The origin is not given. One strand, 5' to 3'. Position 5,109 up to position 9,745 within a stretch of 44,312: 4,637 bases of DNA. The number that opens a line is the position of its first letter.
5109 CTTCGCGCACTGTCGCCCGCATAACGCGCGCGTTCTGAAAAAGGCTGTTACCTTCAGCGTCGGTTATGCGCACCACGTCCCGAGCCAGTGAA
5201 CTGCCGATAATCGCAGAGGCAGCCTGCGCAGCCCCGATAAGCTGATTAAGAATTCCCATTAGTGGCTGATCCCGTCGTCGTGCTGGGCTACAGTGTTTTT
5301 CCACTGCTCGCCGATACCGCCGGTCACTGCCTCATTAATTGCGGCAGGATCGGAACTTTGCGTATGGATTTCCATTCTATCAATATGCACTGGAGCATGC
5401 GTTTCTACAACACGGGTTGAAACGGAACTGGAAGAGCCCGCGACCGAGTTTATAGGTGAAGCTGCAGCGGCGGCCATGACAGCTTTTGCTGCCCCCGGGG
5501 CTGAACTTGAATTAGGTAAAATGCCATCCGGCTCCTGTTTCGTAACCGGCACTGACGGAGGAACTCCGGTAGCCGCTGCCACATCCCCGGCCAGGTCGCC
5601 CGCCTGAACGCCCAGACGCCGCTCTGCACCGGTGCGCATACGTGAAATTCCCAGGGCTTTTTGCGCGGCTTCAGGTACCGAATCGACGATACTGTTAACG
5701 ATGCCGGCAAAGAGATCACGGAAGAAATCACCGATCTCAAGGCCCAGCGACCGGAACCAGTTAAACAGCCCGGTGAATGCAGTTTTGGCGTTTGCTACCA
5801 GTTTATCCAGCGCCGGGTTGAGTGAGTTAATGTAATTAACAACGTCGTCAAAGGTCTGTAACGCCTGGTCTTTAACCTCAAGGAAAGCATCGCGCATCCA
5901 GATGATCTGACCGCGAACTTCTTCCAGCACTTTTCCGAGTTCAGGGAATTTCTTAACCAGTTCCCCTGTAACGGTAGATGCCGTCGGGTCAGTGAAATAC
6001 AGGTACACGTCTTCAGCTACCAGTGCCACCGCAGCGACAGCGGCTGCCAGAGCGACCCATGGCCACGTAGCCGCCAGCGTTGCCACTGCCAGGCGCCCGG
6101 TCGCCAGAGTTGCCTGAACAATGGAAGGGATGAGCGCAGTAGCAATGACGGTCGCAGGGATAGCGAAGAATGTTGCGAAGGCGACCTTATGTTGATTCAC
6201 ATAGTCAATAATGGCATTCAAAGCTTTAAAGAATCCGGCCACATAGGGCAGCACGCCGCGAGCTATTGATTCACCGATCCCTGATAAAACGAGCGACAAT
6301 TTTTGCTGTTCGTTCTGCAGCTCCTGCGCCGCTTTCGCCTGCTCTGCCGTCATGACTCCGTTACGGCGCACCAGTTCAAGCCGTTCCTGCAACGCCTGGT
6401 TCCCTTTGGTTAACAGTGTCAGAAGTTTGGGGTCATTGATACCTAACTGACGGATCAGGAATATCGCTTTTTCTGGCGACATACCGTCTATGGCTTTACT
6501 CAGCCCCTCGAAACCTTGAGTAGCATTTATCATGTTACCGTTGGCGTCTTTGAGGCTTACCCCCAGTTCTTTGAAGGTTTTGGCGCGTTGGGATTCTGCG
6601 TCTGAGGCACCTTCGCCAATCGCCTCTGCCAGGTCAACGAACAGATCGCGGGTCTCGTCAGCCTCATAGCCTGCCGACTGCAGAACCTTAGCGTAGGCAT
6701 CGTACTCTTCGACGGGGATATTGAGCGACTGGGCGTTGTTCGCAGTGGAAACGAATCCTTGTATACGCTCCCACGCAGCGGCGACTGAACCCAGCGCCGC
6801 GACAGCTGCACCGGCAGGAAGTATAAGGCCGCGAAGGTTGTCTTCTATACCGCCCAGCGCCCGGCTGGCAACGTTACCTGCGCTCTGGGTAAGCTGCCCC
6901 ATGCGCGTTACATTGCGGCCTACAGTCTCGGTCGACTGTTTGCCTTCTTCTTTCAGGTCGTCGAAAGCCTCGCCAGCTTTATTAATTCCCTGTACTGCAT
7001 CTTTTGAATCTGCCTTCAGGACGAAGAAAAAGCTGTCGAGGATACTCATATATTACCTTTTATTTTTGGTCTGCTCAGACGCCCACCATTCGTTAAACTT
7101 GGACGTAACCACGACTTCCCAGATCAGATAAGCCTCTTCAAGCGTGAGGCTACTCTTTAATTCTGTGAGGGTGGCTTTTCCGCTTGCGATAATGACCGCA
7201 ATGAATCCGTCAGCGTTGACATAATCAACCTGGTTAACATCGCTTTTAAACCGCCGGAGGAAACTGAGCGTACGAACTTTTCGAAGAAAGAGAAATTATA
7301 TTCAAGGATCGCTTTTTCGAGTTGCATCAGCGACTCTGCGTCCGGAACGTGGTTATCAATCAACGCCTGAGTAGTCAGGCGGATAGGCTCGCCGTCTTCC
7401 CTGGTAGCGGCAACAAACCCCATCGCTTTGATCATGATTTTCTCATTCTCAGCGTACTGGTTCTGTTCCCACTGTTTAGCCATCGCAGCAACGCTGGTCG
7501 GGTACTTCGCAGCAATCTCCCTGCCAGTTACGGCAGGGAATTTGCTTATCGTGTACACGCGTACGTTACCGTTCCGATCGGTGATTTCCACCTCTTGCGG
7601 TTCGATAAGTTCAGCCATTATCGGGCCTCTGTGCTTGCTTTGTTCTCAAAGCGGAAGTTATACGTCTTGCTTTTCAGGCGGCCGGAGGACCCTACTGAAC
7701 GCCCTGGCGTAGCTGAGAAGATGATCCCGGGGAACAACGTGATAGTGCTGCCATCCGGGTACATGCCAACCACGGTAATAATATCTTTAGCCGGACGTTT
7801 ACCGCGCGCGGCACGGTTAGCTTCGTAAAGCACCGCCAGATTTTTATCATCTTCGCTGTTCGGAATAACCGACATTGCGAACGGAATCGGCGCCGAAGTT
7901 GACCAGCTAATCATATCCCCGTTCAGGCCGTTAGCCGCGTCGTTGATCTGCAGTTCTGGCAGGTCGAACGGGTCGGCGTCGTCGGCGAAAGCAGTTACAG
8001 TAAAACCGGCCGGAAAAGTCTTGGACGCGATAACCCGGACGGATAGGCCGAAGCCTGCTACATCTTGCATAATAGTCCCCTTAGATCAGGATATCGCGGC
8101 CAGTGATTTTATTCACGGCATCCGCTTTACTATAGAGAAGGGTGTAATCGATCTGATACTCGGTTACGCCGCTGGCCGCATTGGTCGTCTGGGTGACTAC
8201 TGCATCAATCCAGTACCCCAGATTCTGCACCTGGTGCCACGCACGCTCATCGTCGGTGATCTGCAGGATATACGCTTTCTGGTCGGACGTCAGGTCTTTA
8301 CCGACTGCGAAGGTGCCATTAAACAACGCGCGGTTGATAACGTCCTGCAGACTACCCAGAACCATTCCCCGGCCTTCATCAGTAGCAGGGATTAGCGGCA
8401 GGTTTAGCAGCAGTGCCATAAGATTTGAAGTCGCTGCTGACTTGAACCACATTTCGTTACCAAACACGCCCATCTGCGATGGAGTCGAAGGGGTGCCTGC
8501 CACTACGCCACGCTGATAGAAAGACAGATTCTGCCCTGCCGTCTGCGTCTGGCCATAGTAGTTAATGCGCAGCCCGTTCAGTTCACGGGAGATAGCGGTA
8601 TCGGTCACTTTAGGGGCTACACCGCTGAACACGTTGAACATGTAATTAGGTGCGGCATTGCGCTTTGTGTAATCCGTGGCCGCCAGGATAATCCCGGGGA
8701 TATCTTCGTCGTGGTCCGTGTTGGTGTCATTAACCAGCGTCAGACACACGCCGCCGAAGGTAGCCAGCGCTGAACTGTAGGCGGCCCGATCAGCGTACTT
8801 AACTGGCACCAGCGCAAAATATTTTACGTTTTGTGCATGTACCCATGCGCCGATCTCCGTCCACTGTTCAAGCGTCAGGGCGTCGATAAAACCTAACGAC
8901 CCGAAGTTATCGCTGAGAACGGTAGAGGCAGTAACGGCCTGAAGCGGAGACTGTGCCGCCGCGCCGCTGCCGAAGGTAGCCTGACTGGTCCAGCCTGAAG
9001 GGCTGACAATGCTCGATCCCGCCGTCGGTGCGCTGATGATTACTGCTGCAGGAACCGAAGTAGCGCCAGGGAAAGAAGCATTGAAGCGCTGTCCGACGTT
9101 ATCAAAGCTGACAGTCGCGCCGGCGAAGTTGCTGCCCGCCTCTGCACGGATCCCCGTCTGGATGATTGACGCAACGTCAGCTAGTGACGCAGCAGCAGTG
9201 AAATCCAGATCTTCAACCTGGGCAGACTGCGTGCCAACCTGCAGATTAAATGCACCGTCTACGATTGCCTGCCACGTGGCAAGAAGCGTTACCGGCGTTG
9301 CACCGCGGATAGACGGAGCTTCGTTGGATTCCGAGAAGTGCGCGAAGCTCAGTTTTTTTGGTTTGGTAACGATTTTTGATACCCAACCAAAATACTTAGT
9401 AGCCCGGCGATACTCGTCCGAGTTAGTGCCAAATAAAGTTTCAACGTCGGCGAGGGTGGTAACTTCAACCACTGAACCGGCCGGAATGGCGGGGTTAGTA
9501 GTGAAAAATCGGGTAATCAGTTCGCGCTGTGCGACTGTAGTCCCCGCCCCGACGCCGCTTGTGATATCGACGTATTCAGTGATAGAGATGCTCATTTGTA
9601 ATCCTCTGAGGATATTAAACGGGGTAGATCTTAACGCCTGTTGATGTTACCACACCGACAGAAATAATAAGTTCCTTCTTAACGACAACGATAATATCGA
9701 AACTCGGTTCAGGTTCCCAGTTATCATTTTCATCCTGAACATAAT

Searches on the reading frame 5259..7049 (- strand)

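Call 78: search_protein_families(library=phrogs, max_evalue=0.00001, proteins=[window:5259-7049:-])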
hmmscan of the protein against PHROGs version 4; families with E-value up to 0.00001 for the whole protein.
window:5259-7049:- (596 aa): 13 families
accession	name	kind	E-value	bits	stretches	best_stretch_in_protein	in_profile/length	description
phrog_8125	-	tail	8.1e-23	82.3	1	71-586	64-570/578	tail length tape measure protein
phrog_2276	-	tail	1.8e-21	77.5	1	17-465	45-453/673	tail length tape measure protein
phrog_9570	-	tail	5.3e-19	69.6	1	1-285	4-288/689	tail length tape measure protein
phrog_8462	-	tail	1.6e-16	61.2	1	69-401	51-380/672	tail length tape measure protein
phrog_34923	-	tail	2.6e-16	60.4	1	61-408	102-433/540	tail length tape measure protein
phrog_2013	-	tail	2.8e-14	53.8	1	2-295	3-284/657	lytic tail protein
phrog_9388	-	unknown function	1.8e-13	51.1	1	71-277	30-234/615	-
phrog_12278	-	tail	3.3e-11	44.1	1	81-366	50-315/448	tail fiber protein/ lysozyme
phrog_3654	-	unknown function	4e-11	43.6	1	73-581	124-561/577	-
phrog_3824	-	unknown function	4e-10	40.3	1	21-340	23-319/750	-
phrog_12506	-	tail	4.8e-08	33.8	1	126-243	88-203/218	tail length tape measure protein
phrog_58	-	tail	6.1e-08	32.5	0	139-351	451-646/1544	tail length tape measure protein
phrog_28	-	tail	4.2e-07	29.9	1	146-343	450-671/1228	tail length tape measure protein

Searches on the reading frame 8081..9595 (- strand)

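Call 78: search_protein_families(library=phrogs, max_evalue=0.00001, proteins=[window:8081-9595:-])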
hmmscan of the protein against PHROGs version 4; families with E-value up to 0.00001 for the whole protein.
window:8081-9595:- (504 aa): 1 family
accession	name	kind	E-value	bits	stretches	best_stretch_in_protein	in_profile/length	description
phrog_205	-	tail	3.4e-59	201.9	1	1-501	11-430/455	tail sheath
